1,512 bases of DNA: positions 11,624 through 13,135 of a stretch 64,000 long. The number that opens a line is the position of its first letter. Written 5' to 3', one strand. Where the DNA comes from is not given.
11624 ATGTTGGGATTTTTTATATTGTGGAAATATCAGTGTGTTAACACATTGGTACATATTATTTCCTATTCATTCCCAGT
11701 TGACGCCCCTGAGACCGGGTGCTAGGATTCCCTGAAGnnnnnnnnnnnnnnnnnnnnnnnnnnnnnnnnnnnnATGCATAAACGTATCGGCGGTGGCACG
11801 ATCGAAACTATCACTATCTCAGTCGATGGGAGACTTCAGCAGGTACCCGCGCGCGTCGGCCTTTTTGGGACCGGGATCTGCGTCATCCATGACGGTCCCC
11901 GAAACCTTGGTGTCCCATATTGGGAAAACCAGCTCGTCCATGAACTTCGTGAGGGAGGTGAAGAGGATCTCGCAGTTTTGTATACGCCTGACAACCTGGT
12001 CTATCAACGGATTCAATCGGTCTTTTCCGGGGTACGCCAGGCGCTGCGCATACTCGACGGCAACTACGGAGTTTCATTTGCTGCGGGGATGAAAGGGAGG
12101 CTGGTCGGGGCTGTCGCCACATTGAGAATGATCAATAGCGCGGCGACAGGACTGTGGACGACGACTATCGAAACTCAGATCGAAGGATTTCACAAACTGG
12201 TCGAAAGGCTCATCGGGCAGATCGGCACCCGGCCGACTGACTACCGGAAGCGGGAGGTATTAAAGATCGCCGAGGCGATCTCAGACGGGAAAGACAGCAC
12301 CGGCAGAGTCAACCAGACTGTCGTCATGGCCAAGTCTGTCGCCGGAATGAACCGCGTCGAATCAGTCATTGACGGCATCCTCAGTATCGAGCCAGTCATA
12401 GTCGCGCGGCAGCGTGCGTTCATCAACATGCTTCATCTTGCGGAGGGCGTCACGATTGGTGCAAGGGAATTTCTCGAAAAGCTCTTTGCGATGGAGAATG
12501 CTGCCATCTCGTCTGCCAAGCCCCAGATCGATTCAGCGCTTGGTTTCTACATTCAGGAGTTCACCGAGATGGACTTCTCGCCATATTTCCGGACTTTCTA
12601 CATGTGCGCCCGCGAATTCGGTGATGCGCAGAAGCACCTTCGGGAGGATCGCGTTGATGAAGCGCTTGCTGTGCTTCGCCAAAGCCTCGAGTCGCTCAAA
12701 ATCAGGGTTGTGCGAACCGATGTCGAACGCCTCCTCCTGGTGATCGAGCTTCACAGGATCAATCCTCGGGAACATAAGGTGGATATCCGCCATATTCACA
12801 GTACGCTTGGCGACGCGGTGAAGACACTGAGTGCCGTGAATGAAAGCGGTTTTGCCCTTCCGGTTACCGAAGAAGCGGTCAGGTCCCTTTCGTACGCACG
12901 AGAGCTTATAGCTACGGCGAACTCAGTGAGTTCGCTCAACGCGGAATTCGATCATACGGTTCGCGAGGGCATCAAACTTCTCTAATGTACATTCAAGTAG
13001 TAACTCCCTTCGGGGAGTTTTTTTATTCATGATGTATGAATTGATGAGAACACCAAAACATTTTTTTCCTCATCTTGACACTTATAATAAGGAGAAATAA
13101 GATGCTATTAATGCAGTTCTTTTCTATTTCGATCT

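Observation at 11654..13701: Two copies of a 22-26 bp palindromic motif (core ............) ~2 kb apart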

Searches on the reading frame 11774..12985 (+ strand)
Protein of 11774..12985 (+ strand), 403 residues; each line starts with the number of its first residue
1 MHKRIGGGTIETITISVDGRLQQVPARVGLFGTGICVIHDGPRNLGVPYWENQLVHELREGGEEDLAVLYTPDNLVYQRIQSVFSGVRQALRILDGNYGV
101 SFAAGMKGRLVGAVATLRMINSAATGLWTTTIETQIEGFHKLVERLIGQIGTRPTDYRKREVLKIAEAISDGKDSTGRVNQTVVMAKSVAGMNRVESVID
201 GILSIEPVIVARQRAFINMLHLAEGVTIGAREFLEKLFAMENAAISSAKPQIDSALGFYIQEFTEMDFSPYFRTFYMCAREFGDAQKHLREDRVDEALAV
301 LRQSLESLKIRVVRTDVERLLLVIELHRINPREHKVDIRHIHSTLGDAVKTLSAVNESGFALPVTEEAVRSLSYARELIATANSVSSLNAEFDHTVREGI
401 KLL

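Call 7: search_protein_families(library=pfam, proteins=[window:11774-12985:+], max_evalue=0.01)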
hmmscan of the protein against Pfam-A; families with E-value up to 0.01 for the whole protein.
window:11774-12985:+ (403 aa): 0 families

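Call 13: find_encoding_contigs(protein=window:11774-12985:+, flank=10000, max_places=10)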
Protein window:11774-12985:+ (403 aa): 9 contigs read that carry it; 2 places shown.
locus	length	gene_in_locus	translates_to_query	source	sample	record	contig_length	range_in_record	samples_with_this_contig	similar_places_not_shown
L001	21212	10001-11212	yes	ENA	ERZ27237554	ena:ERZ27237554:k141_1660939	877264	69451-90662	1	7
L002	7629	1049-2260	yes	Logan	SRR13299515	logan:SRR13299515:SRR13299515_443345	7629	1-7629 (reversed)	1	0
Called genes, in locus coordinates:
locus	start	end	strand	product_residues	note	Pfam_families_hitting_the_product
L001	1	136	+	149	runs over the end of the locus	PF13622:4HBT_3 (weak), PF03061:4HBT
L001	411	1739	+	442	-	-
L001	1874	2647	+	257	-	-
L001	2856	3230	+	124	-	-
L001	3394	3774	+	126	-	-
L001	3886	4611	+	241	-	PF13462:Thioredoxin_4, PF01323:DSBA (weak), PF13098:Thioredoxin_2 (weak), PF01323:DSBA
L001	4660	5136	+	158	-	-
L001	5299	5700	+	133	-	-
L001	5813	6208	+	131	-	-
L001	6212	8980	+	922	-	PF02861:Clp_N, PF00004:AAA (weak), PF17871:AAA_lid_9, PF00004:AAA, PF00158:Sigma54_activat (weak), PF07724:AAA_2, PF07728:AAA_5, PF10431:ClpB_D2-small, +3 more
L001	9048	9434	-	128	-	PF18895:T4SS_pilin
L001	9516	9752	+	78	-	-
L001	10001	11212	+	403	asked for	-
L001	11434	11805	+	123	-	-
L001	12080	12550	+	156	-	PF13840:ACT_7 (faint), PF01842:ACT (faint), PF22468:ACT_9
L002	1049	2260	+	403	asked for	-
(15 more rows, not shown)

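Call 19: search_protein_families(library=pfam, proteins=[window:11774-12985:+], max_evalue=0.1)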
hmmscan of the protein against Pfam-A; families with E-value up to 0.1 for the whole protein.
window:11774-12985:+ (403 aa): 1 family
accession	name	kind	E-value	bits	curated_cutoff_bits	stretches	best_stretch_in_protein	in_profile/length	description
PF05192.23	MutS_III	-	0.096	13.4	34.1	0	292-361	56-121/194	MutS domain III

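Call 35: search_protein_families(library=ncbifam, proteins=[window:11774-12985:+], max_evalue=0.001)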
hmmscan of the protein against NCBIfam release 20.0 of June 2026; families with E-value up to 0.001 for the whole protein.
window:11774-12985:+ (403 aa): 0 families

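Call 65: search_protein_representatives(protein=window:11774-12985:+)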
Query: 403 residues. Proteins with E-value up to 0.001 (for the whole library): 91; up to 1e-10: 63; up to 1e-30: 18. The best 91 are listed.
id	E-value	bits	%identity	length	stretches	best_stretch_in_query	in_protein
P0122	2.3e-260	879.3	100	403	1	1-403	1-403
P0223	1.3e-78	281.2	40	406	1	4-390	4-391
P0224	8.0e-75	268.8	40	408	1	3-376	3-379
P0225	4.7e-54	200.4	33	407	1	2-379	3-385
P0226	4.4e-46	174.2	34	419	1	3-372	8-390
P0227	8.7e-43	163.3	32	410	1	3-391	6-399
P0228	1.9e-41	158.9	34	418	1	14-376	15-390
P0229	2.3e-37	145.5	30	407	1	8-382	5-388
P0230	3.8e-36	141.5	29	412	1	2-381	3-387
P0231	5.3e-36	141.0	31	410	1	3-375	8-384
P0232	8.5e-36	140.3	35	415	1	6-377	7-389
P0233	2.0e-35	139.1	29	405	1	8-378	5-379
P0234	3.4e-35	138.4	30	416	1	3-377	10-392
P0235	1.3e-34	136.4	33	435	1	3-377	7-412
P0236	2.0e-34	135.8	30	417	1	3-383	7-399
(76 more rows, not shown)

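Call 68: list_cluster_members(proteins=[P0223, P0224, P0225, P0226, P0227, P0228, P0229, P0230, P0231, P0232])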
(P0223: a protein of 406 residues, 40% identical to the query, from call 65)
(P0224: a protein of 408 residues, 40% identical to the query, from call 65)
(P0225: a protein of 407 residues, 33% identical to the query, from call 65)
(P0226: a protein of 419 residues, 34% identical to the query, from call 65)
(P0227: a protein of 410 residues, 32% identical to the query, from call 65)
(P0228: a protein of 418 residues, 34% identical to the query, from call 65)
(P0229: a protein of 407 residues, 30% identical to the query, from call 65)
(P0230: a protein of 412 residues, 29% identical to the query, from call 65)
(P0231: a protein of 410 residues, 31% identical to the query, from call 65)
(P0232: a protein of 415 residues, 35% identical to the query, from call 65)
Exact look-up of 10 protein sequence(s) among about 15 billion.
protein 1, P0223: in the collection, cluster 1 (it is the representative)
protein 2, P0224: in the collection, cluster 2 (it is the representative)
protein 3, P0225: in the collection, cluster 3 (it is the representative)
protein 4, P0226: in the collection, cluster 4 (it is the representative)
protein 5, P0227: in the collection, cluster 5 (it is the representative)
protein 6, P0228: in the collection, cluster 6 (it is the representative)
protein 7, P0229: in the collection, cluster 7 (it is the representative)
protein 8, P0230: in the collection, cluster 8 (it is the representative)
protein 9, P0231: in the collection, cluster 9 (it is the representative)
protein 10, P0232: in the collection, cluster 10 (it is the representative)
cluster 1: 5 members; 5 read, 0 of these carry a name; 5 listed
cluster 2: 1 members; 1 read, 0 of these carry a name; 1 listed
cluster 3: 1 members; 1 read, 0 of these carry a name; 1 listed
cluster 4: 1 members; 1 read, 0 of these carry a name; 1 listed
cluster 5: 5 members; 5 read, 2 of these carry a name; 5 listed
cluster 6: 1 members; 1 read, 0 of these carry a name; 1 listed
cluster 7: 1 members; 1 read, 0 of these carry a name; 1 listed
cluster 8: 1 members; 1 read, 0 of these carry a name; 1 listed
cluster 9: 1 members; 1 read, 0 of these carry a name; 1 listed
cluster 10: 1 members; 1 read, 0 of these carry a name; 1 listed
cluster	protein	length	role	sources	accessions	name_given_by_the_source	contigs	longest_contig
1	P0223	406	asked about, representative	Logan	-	-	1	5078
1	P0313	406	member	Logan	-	-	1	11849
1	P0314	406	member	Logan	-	-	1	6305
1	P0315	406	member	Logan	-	-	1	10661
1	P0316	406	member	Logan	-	-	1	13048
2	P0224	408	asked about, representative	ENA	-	-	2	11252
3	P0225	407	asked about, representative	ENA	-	-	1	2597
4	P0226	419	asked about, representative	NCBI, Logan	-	-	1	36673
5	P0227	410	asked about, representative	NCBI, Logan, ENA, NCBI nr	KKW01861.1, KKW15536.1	MAG: hypothetical protein UY52_C0018G0006 [Parcubacteria group bacterium GW2011_GWC2_49_9] | MAG: hypothetical protein UY34_C0006G0021 [Parcubacteria group bacterium GW2011_GWA2_48_9]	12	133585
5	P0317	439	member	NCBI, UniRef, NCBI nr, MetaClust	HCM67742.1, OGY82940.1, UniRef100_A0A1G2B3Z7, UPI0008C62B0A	MAG: hypothetical protein A2898_05175 [Candidatus Kerfeldbacteria bacterium ... | Uncharacterized protein n=1 Tax=Candidatus Kerfeldbacteria bacterium ... | status=active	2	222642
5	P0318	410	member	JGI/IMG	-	-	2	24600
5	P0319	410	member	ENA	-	-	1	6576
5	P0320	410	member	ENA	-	-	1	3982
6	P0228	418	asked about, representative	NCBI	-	-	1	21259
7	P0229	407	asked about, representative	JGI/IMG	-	-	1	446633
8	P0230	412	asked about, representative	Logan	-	-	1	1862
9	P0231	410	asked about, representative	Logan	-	-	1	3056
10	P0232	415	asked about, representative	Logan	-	-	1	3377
